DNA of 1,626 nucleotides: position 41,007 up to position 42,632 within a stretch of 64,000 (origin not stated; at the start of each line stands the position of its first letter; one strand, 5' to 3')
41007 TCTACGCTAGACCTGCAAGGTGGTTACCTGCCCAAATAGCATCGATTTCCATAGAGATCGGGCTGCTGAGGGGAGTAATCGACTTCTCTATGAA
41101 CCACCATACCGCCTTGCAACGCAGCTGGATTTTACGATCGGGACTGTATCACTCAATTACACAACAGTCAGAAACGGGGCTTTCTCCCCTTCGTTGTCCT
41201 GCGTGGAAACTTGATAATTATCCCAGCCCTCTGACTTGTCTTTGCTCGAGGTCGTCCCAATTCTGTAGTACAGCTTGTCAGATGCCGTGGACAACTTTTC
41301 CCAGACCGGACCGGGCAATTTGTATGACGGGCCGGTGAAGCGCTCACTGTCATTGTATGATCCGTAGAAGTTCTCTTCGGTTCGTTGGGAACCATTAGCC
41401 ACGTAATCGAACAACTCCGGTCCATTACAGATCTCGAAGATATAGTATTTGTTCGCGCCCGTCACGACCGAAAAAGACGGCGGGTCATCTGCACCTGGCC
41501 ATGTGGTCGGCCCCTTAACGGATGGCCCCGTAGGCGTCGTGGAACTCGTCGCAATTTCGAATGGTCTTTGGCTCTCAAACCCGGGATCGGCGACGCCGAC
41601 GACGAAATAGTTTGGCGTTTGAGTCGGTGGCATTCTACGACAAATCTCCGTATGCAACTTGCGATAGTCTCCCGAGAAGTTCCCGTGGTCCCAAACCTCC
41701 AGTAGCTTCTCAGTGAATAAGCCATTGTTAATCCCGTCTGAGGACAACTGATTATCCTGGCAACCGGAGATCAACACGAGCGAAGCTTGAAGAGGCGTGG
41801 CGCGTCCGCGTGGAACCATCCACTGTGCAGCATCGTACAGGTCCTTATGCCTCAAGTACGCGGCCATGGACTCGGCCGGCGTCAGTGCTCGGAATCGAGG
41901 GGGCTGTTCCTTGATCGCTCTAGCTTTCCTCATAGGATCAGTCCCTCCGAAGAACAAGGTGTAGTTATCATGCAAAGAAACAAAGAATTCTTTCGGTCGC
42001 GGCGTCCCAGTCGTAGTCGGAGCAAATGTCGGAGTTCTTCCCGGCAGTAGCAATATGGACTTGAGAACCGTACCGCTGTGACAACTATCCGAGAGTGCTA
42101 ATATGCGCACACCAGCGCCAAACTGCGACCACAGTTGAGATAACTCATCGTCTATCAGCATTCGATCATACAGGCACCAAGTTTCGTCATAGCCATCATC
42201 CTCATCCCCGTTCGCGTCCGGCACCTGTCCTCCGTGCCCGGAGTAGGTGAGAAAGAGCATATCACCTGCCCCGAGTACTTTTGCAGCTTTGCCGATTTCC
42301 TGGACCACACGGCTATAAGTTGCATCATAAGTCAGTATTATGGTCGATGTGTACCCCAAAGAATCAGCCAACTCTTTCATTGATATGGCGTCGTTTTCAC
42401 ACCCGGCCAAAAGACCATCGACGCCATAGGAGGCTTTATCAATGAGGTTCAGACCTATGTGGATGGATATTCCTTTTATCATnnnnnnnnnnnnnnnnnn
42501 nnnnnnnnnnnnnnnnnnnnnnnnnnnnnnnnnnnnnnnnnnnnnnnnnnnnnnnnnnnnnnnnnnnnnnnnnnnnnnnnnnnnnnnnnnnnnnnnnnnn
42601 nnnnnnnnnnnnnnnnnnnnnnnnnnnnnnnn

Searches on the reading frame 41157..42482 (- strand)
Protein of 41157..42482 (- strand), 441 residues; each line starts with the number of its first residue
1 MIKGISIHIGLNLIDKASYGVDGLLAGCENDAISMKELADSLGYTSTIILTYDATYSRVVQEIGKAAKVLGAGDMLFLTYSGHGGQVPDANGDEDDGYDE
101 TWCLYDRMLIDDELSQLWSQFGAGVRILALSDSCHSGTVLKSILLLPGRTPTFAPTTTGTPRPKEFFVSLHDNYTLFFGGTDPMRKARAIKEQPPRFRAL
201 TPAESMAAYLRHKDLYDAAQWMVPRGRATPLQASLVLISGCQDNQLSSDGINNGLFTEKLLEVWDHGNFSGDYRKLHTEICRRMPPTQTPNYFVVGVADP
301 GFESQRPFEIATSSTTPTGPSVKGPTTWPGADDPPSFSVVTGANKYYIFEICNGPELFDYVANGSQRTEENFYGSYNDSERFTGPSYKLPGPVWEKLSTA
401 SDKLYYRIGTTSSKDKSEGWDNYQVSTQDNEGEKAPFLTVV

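Call 20: search_protein_families(library=pfam, proteins=[window:41157-42482:-], max_evalue=0.01)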
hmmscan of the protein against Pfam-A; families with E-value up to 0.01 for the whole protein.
window:41157-42482:- (441 aa): 1 family
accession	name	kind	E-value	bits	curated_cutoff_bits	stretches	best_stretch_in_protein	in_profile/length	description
PF00656.27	Peptidase_C14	-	3.8e-23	82.8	21.4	1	24-292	18-223/233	Caspase domain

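Call 46: search_protein_families(library=padloc, proteins=[window:41157-42482:-], max_evalue=0.01)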
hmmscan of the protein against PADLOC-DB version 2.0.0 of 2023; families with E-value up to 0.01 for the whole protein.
window:41157-42482:- (441 aa): 1 family
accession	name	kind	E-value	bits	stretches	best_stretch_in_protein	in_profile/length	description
PDLC02987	caspase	-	1.3e-08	32.5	1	19-258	13-157/453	-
